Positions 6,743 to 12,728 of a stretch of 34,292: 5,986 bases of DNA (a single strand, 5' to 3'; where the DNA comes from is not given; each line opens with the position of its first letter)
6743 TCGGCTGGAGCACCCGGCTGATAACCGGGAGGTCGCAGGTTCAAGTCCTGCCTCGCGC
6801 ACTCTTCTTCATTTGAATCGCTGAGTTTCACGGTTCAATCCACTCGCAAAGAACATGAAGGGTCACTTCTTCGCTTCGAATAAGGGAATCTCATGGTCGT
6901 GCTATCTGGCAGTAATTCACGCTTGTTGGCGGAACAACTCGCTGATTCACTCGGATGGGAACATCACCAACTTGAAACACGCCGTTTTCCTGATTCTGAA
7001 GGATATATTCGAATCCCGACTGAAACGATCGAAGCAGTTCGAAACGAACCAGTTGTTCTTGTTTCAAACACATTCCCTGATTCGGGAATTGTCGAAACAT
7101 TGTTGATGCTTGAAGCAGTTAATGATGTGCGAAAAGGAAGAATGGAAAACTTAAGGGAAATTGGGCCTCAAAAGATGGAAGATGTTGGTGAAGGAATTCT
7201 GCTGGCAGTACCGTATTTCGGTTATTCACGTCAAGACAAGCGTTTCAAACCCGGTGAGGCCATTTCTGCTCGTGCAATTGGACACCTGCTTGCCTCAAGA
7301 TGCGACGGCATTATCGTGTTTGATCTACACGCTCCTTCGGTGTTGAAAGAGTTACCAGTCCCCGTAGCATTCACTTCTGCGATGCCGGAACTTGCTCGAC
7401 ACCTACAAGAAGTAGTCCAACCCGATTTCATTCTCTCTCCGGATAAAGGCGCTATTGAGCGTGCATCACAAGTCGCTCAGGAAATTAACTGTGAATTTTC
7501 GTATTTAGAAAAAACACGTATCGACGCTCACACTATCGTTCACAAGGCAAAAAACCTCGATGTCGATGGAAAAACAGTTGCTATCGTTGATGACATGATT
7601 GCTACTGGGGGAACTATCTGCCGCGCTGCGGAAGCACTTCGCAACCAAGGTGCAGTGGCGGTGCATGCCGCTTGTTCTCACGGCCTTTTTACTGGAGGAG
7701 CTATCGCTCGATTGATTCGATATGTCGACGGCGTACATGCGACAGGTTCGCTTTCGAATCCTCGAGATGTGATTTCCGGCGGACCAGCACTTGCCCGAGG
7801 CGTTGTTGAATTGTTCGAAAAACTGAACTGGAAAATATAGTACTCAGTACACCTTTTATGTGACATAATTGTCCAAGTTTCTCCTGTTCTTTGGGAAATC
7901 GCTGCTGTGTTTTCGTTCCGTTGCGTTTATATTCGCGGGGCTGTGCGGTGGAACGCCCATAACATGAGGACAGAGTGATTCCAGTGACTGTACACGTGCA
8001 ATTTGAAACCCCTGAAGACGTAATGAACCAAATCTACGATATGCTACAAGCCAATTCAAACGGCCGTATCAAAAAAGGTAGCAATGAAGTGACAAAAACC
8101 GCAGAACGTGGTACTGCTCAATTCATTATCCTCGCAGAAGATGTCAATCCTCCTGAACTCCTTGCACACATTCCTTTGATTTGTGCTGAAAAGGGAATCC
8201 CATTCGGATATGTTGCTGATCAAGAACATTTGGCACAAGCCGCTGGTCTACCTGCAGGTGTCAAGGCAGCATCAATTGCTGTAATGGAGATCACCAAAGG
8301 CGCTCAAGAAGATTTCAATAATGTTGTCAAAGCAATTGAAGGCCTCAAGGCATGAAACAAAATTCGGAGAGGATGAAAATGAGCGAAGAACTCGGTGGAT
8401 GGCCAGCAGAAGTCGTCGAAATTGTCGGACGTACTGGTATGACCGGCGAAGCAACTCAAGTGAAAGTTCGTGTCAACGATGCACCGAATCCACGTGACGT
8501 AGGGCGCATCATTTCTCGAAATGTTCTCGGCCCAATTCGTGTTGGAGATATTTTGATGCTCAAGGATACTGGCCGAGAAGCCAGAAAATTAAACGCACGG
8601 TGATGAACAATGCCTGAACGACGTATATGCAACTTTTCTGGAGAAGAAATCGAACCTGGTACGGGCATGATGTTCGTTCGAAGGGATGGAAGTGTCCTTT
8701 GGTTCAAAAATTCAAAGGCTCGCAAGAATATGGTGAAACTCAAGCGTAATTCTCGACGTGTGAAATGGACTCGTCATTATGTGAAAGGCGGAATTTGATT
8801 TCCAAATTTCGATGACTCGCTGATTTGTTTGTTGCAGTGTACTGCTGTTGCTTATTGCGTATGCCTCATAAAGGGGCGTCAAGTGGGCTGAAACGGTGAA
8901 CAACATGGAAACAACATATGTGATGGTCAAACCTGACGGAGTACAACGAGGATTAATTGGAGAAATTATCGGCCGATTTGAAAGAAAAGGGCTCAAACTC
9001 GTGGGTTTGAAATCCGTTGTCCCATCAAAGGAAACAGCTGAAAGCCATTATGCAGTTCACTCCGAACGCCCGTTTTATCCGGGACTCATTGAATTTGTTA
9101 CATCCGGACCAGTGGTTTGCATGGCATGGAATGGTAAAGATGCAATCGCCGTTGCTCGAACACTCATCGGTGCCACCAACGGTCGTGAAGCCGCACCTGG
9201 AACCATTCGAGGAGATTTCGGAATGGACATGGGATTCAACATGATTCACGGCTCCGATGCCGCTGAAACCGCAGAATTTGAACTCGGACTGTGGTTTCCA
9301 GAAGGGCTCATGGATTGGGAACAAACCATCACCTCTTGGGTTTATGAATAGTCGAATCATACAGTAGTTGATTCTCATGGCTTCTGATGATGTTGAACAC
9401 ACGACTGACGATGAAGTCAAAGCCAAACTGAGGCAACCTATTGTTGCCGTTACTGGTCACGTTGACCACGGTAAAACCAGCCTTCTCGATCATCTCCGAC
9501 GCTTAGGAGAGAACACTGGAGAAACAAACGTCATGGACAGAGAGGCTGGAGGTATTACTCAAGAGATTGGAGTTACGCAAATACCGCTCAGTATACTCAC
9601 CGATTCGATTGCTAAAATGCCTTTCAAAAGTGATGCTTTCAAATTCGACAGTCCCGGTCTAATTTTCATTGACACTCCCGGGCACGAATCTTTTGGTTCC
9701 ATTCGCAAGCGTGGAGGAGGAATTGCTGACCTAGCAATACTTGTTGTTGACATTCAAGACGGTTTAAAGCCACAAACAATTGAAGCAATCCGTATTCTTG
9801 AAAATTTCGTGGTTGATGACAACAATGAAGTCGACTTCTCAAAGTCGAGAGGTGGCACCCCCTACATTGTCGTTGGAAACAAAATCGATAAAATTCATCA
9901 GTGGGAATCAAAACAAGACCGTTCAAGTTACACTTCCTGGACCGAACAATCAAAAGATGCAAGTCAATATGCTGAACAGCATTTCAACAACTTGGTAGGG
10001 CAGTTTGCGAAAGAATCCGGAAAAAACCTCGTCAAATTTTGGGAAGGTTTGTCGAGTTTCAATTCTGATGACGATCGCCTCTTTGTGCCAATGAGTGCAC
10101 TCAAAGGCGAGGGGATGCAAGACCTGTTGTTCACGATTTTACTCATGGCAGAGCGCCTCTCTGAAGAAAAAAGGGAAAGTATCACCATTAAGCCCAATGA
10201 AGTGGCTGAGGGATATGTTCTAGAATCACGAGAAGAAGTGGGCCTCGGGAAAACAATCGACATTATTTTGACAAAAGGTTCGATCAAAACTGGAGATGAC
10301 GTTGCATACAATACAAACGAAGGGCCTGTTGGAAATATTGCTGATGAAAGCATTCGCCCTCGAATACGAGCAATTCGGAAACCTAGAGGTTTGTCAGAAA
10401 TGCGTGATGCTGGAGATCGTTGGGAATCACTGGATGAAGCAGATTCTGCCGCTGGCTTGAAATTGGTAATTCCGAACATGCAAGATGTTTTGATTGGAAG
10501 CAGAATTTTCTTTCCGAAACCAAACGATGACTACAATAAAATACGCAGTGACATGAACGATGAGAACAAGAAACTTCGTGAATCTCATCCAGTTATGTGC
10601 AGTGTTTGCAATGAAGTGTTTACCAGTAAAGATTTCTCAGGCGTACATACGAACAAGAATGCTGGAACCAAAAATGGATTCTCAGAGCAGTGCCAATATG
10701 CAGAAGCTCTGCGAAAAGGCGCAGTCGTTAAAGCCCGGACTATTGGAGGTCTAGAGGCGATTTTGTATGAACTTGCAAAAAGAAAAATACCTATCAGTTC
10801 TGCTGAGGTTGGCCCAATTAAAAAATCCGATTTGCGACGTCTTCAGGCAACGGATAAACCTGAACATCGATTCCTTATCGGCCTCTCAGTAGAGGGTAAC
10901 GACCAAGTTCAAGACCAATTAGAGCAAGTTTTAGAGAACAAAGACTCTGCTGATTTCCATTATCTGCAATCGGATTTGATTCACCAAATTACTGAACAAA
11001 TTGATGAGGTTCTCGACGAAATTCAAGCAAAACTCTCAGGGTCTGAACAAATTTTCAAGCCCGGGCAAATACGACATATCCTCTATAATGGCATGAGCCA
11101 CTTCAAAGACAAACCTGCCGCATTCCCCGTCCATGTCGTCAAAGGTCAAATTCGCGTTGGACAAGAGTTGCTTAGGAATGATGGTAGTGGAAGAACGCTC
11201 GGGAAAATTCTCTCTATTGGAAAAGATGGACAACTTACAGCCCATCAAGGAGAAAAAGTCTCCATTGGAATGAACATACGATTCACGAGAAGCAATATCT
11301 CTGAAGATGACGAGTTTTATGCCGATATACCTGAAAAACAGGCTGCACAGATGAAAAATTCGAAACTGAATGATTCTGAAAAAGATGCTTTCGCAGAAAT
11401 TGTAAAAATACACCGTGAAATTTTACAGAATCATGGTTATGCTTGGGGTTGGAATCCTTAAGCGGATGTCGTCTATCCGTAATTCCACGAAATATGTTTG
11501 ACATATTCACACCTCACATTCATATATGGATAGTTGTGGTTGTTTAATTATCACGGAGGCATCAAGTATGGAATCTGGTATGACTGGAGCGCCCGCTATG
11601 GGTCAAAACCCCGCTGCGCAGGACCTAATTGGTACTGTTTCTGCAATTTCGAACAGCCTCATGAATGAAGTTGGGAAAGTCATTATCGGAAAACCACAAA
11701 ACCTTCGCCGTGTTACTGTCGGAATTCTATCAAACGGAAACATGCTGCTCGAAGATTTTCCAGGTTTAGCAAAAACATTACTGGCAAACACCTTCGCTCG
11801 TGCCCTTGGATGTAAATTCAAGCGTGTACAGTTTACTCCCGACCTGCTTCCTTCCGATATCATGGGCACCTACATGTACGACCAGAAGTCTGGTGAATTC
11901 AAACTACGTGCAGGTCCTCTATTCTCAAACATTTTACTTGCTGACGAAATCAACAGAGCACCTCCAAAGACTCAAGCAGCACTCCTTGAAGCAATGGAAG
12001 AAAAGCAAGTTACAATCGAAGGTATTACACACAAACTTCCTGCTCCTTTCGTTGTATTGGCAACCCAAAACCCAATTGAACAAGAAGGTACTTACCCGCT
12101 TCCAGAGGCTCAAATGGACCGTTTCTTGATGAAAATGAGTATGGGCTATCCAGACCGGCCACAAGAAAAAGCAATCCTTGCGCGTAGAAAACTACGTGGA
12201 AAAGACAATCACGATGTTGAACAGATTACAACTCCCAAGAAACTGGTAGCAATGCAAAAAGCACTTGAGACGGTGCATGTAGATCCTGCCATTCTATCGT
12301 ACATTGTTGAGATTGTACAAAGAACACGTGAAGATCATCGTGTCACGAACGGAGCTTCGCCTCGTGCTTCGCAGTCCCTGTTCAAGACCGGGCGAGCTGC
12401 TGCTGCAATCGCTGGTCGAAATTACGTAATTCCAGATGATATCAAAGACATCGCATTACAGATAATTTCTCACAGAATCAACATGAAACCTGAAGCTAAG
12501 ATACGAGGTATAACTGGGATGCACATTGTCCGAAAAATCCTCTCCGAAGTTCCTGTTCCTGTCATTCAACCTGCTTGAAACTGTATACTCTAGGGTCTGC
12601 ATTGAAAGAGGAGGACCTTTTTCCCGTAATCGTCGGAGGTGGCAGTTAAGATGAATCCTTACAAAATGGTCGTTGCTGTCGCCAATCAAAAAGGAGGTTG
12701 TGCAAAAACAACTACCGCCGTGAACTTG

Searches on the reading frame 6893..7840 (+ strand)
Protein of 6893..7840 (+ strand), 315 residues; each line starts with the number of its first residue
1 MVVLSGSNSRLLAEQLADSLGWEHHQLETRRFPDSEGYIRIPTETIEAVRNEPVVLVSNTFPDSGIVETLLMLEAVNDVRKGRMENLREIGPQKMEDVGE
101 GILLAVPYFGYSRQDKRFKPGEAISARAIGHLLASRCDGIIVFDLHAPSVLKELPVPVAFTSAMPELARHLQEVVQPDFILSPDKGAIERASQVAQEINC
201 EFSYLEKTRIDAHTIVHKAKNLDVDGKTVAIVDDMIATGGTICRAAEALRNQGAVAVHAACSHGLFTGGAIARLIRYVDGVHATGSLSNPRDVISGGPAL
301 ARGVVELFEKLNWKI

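Call 5: search_protein_families(library=pfam, proteins=[window:6893-7840:+], max_evalue=0.001)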
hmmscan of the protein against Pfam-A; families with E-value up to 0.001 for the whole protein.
window:6893-7840:+ (315 aa): 4 families
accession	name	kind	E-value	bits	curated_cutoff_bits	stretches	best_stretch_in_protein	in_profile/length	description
PF00156.33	Pribosyltran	-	2.9e-18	66.1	26.3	1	176-263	29-124/158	Phosphoribosyl transferase domain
PF13793.12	Pribosyltran_N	-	4.6e-17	62.4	25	1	1-134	1-114/117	N-terminal domain of ribose phosphate pyrophosphokinase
PF14572.12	Pribosyl_synth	-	5e-07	30.3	27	1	223-274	80-131/184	Phosphoribosyl synthetase-associated domain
PF14681.12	UPRTase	-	0.00038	20.4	27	1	223-254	117-148/206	Uracil phosphoribosyltransferase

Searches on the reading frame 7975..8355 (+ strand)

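Call 54: search_protein_families(library=pfam, proteins=[window:7975-8355:+], max_evalue=0.01)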
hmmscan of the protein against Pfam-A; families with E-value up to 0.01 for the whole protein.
window:7975-8355:+ (126 aa): 3 families
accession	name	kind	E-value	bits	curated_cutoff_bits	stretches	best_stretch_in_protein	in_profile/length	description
PF01248.31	Ribosomal_L7Ae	-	1.3e-20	73.3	22.1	1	20-102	3-86/95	Ribosomal protein L7Ae/L30e/S12e/Gadd45 family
PF08228.16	RNase_P_pop3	-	0.0016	19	22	1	16-123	38-150/158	RNase P subunit Pop3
PF15608.11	PELOTA_1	-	0.0071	16.5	25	1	15-87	5-75/81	PELOTA RNA binding domain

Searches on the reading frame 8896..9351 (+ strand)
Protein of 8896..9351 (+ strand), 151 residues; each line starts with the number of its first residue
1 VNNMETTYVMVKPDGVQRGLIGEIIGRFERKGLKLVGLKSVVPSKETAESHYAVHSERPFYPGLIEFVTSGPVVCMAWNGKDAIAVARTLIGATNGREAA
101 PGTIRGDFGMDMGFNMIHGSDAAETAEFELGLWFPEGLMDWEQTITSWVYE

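Call 54: search_protein_families(library=pfam, proteins=[window:8896-9351:+], max_evalue=0.01)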
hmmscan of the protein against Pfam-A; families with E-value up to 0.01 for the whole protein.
window:8896-9351:+ (151 aa): 1 family
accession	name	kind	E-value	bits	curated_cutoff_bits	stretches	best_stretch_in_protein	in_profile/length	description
PF00334.24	NDK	-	2.3e-54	183.3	27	1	5-136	1-132/135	Nucleoside diphosphate kinase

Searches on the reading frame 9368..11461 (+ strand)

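Call 5: search_protein_families(library=pfam, proteins=[window:9368-11461:+], max_evalue=0.001)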
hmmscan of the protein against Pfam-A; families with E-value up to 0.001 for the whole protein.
window:9368-11461:+ (697 aa): 4 families
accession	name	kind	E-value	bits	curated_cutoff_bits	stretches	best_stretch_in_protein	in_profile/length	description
PF00009.33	GTP_EFTU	-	4.7e-27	95.2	26.5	1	25-259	5-184/188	Elongation factor Tu GTP binding domain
PF14578.12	GTP_EFTU_D4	-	3.8e-07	30.3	23.8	1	565-651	2-86/86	Elongation factor Tu domain 4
PF11987.13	IF-2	-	6.5e-07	29.7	27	1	438-520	15-98/117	Translation-initiation factor 2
PF01926.29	MMR_HSR1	-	0.00051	20.6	21.9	0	26-145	2-101/113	50S ribosome-binding GTPase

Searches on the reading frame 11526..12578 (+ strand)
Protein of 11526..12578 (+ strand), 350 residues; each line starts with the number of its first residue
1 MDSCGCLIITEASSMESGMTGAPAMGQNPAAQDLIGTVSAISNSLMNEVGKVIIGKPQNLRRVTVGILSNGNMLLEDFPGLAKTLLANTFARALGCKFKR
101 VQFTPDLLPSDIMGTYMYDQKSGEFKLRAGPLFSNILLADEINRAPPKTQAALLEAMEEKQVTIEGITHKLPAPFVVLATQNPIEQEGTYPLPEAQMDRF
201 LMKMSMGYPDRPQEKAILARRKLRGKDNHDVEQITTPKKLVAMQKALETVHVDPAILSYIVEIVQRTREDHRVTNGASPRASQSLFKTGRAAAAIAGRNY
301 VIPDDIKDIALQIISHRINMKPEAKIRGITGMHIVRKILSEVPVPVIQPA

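Call 5: search_protein_families(library=pfam, proteins=[window:11526-12578:+], max_evalue=0.001)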
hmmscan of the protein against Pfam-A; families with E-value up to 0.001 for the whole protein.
window:11526-12578:+ (350 aa): 6 families
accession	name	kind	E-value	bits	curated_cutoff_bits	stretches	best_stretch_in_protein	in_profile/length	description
PF07726.17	AAA_3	-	2.8e-65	218.6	27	1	73-202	2-131/131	ATPase family associated with various cellular activities (AAA)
PF17863.7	AAA_lid_2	-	7.9e-19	67.6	22.7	1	266-338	2-74/74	AAA lid domain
PF07728.20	AAA_5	-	5.5e-14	52.8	22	1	79-200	8-139/139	AAA domain (dynein-related subfamily)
PF20030.5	bpMoxR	-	2.7e-08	33.6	27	1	45-240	6-200/205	MoxR domain in the MoxR-vWA-beta-propeller ternary systems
PF00493.29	MCM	-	4.6e-08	32.9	23.3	1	69-185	56-175/224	MCM P-loop domain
PF01078.27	Mg_chelatase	-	0.00051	19.9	20.3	0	136-185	109-160/207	Magnesium chelatase, subunit ChlI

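Call 79: search_protein_families(library=ncbifam, proteins=[window:11526-12578:+], max_evalue=0.00001)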
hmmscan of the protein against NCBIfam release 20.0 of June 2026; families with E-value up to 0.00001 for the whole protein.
window:11526-12578:+ (350 aa): 6 families
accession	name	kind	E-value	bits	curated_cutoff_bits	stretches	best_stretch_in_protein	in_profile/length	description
TIGR02031.1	BchD-ChlD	equivalog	5.1e-16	58.5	499.55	1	135-323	93-276/608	magnesium chelatase ATPase subunit D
TIGR02442.1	Cob-chelat-sub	hypoth_equivalog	2.2e-15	56.1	779.45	1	135-325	129-317/641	putative cobaltochelatase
TIGR02030.1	BchI-ChlI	equivalog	2.1e-08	33.8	466.95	1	139-326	137-322/337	magnesium chelatase ATPase subunit I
TIGR02640.1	gas_vesic_GvpN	equivalog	7.2e-08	32.3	266.8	1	137-241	109-215/262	gas vesicle protein GvpN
NF047784.1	MadB_ATPase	equivalog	8.9e-08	31.7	475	0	136-222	141-222/298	MadB family AAA-type ATPase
NF010054.0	PRK13531.1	equivalog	9.6e-06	24.9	681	0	47-306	16-277/498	ATPase RavA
